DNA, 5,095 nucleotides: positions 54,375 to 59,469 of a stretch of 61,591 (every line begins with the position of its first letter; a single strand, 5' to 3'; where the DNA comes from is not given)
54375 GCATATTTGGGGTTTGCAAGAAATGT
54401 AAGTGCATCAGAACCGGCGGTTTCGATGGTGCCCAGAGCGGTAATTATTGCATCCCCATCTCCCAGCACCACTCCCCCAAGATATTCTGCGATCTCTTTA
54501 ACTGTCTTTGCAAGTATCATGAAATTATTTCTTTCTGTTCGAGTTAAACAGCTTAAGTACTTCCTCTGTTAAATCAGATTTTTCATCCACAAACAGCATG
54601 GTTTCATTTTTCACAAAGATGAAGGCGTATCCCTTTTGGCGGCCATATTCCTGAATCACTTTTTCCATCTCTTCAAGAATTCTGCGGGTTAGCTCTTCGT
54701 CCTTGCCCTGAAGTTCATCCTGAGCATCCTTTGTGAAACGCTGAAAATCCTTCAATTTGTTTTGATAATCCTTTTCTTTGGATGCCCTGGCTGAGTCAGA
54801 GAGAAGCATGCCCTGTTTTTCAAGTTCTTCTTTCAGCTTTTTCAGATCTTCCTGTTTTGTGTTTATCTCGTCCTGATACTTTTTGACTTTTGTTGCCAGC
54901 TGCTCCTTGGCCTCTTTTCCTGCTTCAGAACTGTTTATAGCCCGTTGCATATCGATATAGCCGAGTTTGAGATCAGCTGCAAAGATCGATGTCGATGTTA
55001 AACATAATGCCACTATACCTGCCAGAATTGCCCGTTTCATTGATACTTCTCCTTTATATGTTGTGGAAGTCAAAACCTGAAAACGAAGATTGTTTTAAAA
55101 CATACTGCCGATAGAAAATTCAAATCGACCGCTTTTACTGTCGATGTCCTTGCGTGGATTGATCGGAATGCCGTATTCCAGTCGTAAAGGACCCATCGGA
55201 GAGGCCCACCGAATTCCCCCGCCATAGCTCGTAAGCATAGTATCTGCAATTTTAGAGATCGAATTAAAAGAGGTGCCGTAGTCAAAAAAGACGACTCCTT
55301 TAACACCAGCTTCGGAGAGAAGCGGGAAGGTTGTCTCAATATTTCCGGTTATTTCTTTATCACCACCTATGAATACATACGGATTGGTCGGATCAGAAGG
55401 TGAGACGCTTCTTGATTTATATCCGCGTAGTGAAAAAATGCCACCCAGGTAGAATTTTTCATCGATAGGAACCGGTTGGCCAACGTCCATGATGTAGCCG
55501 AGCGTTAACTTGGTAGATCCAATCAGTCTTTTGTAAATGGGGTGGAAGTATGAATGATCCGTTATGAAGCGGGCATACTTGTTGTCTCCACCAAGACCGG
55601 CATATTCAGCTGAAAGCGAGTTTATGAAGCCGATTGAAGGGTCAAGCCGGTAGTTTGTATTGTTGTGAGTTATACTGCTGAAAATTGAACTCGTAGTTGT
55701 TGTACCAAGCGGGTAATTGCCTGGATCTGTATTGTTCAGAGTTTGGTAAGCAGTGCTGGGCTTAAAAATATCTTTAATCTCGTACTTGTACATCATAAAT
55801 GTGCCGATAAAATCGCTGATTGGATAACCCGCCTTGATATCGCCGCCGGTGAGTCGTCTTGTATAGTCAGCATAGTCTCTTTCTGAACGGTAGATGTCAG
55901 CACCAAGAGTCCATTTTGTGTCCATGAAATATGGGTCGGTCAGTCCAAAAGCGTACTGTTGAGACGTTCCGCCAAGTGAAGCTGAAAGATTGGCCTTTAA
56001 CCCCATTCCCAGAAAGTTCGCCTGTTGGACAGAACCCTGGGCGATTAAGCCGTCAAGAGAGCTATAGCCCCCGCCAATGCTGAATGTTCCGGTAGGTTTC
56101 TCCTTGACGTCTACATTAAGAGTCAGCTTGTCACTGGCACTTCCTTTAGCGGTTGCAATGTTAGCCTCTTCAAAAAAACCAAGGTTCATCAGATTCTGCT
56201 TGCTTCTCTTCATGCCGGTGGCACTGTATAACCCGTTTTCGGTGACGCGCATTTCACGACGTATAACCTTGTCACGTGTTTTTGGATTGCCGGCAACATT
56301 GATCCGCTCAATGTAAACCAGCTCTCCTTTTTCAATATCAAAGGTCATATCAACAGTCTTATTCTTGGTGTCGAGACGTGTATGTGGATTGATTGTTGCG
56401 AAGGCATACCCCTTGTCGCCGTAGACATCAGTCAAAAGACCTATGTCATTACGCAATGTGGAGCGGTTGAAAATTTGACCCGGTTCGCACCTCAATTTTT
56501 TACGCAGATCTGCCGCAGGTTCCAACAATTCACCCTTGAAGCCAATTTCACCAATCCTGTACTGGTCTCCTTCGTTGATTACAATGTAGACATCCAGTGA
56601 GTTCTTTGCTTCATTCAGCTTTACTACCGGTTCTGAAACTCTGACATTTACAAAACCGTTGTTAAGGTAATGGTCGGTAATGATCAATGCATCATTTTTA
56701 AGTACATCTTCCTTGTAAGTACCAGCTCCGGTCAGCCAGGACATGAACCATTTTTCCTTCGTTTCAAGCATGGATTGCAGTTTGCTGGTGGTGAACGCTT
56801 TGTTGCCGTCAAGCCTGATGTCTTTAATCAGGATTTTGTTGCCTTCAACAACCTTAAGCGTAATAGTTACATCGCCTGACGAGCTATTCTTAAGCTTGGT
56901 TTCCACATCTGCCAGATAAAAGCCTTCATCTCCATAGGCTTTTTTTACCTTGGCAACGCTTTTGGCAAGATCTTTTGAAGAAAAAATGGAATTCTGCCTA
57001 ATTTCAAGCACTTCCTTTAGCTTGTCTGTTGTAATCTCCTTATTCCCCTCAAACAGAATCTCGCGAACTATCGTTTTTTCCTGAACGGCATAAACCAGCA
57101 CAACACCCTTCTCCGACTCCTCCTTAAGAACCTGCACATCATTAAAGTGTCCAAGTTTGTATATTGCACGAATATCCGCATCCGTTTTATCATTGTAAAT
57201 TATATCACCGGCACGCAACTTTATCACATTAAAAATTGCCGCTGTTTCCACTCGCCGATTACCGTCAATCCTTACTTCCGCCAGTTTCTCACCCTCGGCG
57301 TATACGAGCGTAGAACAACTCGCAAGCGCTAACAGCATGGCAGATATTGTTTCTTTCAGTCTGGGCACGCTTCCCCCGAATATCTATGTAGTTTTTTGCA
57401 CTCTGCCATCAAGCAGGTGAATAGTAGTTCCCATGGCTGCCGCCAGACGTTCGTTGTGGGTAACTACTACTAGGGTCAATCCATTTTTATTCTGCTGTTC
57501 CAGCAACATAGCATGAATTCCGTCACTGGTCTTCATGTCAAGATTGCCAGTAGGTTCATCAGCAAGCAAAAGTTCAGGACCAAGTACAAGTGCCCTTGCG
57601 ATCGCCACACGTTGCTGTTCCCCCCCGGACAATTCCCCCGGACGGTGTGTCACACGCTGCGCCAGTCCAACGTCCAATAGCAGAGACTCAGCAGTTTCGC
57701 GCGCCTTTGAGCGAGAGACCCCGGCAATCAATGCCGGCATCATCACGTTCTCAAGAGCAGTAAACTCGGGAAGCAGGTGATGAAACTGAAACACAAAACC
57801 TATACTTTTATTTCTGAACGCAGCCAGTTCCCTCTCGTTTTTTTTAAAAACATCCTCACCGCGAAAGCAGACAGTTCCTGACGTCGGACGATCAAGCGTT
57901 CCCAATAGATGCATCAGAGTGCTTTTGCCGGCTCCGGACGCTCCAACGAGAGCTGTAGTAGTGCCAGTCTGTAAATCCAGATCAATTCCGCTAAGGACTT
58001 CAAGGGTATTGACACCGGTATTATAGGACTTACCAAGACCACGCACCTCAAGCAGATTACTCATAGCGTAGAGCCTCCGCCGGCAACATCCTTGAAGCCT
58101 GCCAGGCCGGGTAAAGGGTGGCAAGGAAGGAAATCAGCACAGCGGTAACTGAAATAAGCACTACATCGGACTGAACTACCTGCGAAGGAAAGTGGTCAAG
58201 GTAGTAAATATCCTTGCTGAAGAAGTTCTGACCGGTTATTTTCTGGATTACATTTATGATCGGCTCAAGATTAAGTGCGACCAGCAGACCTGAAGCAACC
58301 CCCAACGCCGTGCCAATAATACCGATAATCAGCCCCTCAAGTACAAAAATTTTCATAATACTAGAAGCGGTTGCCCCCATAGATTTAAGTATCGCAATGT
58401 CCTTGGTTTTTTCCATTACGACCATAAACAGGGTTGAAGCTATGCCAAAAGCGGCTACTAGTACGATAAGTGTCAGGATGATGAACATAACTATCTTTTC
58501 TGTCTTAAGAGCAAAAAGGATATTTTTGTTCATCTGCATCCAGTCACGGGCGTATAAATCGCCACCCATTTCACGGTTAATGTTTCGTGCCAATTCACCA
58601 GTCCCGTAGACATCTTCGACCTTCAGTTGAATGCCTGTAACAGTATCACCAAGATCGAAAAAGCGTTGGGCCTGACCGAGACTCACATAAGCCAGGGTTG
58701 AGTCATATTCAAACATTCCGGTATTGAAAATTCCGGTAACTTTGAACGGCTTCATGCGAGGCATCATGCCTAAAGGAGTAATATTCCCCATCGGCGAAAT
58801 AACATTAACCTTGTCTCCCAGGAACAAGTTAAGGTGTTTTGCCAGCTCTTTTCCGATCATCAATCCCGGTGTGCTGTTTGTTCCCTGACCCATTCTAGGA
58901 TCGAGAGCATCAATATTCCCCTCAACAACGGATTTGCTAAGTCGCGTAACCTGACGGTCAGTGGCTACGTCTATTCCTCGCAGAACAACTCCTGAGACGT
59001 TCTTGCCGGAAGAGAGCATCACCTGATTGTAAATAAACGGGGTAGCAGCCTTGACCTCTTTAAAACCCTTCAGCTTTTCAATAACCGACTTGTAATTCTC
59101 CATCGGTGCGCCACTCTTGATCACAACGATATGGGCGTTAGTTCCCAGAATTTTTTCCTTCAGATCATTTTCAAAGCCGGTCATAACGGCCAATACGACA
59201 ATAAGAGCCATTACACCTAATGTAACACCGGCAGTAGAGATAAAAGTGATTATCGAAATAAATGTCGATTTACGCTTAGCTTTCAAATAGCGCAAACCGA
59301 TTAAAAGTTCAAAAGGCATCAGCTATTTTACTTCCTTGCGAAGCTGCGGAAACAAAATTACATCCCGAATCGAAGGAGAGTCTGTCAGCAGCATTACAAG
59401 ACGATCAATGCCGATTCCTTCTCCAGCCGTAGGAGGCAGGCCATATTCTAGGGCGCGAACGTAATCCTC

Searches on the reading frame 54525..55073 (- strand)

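Call 81: search_protein_families(library=pfam, proteins=[window:54525-55073:-], max_evalue=0.0001)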
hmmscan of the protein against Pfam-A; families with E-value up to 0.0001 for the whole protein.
window:54525-55073:- (182 aa): 1 family
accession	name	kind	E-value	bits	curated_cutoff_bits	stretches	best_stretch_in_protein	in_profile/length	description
PF03938.19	OmpH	-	1e-33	117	32.4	1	36-174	1-139/141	Outer membrane protein (OmpH-like)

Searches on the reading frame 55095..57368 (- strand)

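Call 22: search_protein_families(library=pfam, proteins=[window:55095-57368:-], max_evalue=0.00001)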
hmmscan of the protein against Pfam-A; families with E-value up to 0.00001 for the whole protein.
window:55095-57368:- (757 aa): 3 families
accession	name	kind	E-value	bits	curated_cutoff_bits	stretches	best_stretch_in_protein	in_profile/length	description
PF07244.20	POTRA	-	1.3e-67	224.9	21.3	5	270-348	1-79/79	Surface antigen variable number repeat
PF01103.29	Omp85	-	2.9e-61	208.2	24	1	451-757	1-325/325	Omp85 superfamily domain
PF08479.16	POTRA_2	-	3.6e-11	43.2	24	0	101-176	3-76/76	POTRA domain, ShlB-type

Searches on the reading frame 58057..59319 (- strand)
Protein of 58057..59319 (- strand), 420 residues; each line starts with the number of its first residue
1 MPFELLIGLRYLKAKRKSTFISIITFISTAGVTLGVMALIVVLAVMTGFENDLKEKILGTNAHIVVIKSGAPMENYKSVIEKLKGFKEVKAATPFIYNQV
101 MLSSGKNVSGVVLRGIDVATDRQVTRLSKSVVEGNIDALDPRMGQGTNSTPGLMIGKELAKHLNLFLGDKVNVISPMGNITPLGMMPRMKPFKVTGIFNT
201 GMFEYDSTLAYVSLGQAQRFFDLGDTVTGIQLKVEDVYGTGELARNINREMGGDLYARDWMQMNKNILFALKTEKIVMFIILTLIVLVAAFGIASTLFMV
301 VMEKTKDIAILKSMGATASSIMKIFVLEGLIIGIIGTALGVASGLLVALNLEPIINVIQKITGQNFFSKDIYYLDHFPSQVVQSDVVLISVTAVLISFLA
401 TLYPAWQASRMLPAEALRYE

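Call 22: search_protein_families(library=pfam, proteins=[window:58057-59319:-], max_evalue=0.00001)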
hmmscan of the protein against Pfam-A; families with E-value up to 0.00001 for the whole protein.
window:58057-59319:- (420 aa): 2 families
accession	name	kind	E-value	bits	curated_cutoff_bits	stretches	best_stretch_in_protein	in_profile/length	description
PF12704.14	MacB_PCD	-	3.4e-18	67.1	27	1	25-247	1-204/207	MacB-like periplasmic core domain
PF02687.27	FtsX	-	4e-17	62.8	25.5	1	280-411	2-118/120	FtsX-like permease C-terminal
